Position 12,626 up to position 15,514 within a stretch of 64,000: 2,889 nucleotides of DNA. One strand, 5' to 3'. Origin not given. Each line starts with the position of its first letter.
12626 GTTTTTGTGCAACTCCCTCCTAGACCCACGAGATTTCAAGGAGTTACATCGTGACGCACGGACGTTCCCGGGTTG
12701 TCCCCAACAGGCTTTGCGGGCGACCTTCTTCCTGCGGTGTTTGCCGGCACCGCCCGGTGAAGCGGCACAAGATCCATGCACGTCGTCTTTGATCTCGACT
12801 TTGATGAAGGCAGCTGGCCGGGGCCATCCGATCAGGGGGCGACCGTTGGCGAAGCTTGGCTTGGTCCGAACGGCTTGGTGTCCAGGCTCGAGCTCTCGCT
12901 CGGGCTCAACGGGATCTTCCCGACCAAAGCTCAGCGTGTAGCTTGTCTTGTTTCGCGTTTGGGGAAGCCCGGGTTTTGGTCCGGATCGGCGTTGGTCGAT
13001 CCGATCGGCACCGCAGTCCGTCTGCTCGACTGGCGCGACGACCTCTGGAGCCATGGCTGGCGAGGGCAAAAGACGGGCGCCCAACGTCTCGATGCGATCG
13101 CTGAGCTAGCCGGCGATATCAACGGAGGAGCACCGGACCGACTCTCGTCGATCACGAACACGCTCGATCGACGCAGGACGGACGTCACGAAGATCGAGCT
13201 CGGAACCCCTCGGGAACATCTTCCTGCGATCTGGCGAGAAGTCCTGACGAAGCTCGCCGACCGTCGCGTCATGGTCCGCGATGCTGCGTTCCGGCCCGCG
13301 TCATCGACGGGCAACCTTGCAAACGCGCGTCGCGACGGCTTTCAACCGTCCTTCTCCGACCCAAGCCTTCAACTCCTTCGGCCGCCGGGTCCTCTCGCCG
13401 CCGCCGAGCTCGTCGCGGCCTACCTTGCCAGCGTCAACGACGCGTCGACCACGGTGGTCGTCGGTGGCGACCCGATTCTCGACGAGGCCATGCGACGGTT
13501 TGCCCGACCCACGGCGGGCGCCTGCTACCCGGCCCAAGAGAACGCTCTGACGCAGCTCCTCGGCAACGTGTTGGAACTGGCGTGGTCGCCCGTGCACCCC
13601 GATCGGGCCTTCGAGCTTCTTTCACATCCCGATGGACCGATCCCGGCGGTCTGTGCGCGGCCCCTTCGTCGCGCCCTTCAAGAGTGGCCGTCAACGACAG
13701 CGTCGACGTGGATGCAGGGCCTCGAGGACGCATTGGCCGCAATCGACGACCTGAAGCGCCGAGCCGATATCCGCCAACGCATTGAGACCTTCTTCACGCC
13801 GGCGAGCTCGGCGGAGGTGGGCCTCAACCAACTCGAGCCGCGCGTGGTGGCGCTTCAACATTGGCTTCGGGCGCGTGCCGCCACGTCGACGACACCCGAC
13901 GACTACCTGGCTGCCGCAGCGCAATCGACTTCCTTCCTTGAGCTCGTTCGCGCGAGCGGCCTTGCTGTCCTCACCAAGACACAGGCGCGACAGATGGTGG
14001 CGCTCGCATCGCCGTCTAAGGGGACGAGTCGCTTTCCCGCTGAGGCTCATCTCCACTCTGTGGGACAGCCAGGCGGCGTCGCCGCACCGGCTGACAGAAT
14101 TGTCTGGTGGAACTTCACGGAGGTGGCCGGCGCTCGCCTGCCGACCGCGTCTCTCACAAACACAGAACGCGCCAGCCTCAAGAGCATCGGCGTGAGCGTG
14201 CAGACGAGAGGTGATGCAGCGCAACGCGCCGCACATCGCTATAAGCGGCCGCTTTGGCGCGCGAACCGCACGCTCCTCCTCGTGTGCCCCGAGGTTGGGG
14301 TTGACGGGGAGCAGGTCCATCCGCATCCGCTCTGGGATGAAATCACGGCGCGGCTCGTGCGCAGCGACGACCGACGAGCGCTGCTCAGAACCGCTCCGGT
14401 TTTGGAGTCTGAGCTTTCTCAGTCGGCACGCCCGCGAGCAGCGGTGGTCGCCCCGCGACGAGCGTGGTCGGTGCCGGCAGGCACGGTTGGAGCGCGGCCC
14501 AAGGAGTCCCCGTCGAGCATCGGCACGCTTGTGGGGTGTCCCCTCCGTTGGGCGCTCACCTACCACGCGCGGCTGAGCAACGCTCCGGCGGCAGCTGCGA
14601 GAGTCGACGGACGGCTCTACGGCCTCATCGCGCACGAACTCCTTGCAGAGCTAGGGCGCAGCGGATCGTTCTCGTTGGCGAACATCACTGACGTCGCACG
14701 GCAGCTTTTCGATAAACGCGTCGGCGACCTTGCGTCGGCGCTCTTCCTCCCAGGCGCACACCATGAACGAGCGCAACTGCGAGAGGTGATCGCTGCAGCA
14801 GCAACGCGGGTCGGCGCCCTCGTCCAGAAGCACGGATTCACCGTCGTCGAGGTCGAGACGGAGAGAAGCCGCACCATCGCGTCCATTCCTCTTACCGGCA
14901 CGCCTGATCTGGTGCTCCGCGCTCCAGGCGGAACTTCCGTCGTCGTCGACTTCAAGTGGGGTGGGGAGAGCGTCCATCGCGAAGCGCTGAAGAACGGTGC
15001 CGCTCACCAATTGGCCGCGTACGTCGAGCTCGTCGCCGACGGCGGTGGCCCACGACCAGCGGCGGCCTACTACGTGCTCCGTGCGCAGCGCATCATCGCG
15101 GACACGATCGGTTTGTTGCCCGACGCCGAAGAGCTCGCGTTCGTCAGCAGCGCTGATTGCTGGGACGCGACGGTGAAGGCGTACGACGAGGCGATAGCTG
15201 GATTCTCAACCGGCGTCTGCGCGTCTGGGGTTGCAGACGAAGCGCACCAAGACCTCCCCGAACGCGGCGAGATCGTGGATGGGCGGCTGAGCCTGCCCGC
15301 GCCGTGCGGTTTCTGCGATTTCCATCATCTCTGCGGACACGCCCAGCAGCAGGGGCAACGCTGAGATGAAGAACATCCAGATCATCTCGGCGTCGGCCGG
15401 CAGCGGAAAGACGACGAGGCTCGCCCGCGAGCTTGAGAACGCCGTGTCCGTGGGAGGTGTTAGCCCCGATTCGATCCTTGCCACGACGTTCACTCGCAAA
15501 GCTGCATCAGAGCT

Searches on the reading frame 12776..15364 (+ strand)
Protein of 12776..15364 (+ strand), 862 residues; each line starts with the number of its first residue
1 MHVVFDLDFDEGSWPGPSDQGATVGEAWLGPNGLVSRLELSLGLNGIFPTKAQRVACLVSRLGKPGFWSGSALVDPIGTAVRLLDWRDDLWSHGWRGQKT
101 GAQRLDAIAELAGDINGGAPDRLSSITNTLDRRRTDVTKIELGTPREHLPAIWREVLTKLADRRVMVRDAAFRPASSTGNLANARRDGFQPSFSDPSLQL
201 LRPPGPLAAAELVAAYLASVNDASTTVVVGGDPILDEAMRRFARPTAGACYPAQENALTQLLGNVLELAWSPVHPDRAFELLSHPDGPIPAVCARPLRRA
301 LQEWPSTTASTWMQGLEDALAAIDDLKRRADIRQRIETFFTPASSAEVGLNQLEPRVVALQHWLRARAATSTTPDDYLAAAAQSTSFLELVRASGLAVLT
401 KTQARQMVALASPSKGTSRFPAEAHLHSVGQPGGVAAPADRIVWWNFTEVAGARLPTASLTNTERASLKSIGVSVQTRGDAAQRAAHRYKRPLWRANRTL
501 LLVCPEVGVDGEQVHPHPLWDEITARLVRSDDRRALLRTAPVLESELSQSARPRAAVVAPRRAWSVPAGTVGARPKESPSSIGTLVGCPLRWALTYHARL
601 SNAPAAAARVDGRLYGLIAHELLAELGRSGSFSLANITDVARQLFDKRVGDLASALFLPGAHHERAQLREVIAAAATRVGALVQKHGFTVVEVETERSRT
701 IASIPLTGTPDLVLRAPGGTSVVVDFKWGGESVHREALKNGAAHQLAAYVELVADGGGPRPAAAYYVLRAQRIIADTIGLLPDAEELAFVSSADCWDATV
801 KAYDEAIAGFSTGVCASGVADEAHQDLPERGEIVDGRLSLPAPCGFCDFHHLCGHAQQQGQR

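Call 17: search_protein_families(library=pfam, proteins=[window:12776-15364:+], max_evalue=0.01)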
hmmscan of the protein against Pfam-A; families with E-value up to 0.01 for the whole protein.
window:12776-15364:+ (862 aa): 1 family
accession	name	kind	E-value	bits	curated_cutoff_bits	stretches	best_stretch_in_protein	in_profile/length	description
PF12705.13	PDDEXK_1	-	6.7e-23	82.3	22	1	578-853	3-246/247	PD-(D/E)XK nuclease superfamily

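Call 29: search_protein_families(library=padloc, proteins=[window:12776-15364:+], max_evalue=0.001)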
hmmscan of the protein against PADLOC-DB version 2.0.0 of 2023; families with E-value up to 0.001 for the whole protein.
window:12776-15364:+ (862 aa): 0 families

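Call 49: search_protein_families(library=ncbifam, proteins=[window:12776-15364:+], max_evalue=0.00001)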
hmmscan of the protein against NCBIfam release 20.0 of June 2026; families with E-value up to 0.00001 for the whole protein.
window:12776-15364:+ (862 aa): 0 families

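Call 52: find_homologous_proteins(query=window:12776-15364:+, max_evalue=1e-10)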
Query window:12776-15364:+ (862 aa): 10 proteins with E <= 1e-10 among 8000 candidates.
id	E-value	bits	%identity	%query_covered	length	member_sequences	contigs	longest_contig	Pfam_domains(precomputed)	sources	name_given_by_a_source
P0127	0.0e+0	1936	100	100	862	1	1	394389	PF12705.14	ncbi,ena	-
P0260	5.4e-281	953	53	100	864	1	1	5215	PF12705.14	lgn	-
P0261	1.7e-266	905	50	100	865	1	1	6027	PF12705.14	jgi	jgi:ATP-dependent helicase/nuclease subunit B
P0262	3.6e-188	646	47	77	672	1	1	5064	PF12705.14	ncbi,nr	ncbi:MAG: PD-(D/E)XK nuclease family protein [Deltaproteobacteria bacterium]|nr:PD-(D/E)XK nuclease 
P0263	5.4e-138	480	38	100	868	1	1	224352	PF12705.14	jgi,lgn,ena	-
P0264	1.6e-121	425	35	99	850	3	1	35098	PF12705.14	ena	-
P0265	3.5e-119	418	32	99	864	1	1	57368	PF12705.14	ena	-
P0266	1.4e-113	399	35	99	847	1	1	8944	PF12705.14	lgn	-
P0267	2.9e-105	372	34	99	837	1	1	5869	PF12705.14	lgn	-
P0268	2.0e-51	193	28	99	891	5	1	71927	PF12705.14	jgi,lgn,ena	jgi:RecB family exonuclease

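Call 53: find_encoding_contigs(protein=P0263, flank=10000, max_places=2)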
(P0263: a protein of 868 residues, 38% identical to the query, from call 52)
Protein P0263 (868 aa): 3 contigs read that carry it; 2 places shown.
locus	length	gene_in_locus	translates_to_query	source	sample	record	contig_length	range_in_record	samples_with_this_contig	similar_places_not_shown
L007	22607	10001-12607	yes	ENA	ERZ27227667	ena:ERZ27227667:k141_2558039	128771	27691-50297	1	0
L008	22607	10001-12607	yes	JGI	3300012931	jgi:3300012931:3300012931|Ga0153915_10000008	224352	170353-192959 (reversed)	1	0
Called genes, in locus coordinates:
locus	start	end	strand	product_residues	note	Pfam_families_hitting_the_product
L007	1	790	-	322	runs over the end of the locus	PF00528:BPD_transp_1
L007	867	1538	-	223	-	PF00072:Response_reg, PF08281:Sigma70_r4_2 (weak), PF00196:GerE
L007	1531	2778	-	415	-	PF07730:HisKA_3, PF02518:HATPase_c (faint)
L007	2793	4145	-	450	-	PF00890:FAD_binding_2 (weak), PF01266:DAO (faint), PF12831:FAD_oxidored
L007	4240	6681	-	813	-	PF07796:DUF1638, PF13188:PAS_8 (faint), PF08448:PAS_4 (faint), PF00989:PAS, PF13426:PAS_9, PF08447:PAS_3, PF00990:GGDEF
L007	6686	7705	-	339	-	PF01208:URO-D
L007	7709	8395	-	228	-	PF02310:B12-binding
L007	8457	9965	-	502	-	PF06956:RtcR (weak), PF00158:Sigma54_activat, PF14532:Sigma54_activ_2, PF07728:AAA_5 (weak), PF25601:AAA_lid_14, PF02954:HTH_8 (weak)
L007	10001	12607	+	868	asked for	PF12705:PDDEXK_1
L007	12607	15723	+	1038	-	PF00580:UvrD-helicase, PF13245:AAA_19, PF13538:UvrD_C_2 (faint), PF13361:UvrD_C (weak), PF12705:PDDEXK_1 (weak)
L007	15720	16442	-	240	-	PF00702:Hydrolase, PF13419:HAD_2 (weak)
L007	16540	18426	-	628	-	PF07695:7TMR-DISM_7TM, PF00990:GGDEF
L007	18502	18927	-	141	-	PF01047:MarR, PF12802:MarR_2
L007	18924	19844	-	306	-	PF01545:Cation_efflux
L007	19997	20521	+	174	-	-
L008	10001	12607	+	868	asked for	PF12705:PDDEXK_1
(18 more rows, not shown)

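Call 54: find_encoding_contigs(protein=P0264, flank=10000, max_places=2)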
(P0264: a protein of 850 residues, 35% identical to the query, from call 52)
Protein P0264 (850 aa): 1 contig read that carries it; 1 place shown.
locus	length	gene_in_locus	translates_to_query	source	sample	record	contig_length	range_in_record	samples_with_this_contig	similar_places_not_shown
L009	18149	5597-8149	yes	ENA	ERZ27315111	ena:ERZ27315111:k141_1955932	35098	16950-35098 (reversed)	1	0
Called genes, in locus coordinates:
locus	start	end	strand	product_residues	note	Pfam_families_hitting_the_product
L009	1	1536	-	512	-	?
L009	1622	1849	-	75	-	-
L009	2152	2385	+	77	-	-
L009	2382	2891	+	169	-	PF07799:DUF1643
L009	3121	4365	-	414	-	PF10708:DUF2510, PF13250:SNIPE, PF10544:T5orf172, PF13455:MUG113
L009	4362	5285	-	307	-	-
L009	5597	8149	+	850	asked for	PF12705:PDDEXK_1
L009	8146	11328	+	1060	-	PF00580:UvrD-helicase, PF13245:AAA_19, PF13361:UvrD_C, PF13538:UvrD_C_2 (faint)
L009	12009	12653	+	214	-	-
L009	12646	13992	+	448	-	PF13454:NAD_binding_9 (faint), PF13434:Lys_Orn_oxgnase (weak)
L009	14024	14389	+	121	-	-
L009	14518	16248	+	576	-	-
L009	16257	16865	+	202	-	-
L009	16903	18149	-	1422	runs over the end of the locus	PF01230:HIT, PF11969:DcpS_C (weak), PF13091:PLDc_2 (weak), PF00270:DEAD, PF04851:ResIII, PF18766:SWI2_SNF2, PF00271:Helicase_C, PF00717:Peptidase_S24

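Call 55: find_encoding_contigs(protein=P0265, flank=10000, max_places=2)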
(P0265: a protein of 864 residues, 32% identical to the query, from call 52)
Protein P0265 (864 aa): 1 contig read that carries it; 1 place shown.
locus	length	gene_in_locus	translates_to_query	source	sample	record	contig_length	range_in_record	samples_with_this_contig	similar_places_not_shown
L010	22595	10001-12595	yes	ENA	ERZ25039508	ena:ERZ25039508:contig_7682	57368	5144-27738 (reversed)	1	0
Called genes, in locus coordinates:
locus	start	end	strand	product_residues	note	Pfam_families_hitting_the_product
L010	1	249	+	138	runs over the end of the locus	-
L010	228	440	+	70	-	-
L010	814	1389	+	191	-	PF01209:Ubie_methyltran, PF03848:TehB (weak), PF08704:GCD14 (weak), PF13489:Methyltransf_23, PF13847:Methyltransf_31, PF08241:Methyltransf_11, PF08242:Methyltransf_12, PF13649:Methyltransf_25, +7 more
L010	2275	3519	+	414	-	PF13542:HTH_Tnp_ISL3, PF01610:DDE_Tnp_ISL3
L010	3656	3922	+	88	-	-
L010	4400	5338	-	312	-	PF13098:Thioredoxin_2 (faint), PF13462:Thioredoxin_4 (weak), PF13743:Thioredoxin_5 (faint), PF01323:DSBA, PF13462:Thioredoxin_4, PF01323:DSBA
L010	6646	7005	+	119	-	-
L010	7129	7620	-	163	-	PF13474:SnoaL_3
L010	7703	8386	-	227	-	PF01966:HD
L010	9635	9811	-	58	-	-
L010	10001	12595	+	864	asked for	PF12705:PDDEXK_1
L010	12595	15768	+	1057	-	PF00580:UvrD-helicase, PF13245:AAA_19, PF13604:AAA_30 (faint), PF13361:UvrD_C, PF13538:UvrD_C_2 (faint), PF12705:PDDEXK_1 (weak)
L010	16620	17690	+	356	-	PF13646:HEAT_2 (faint)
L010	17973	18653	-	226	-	PF04298:Zn_peptidase_2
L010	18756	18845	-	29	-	-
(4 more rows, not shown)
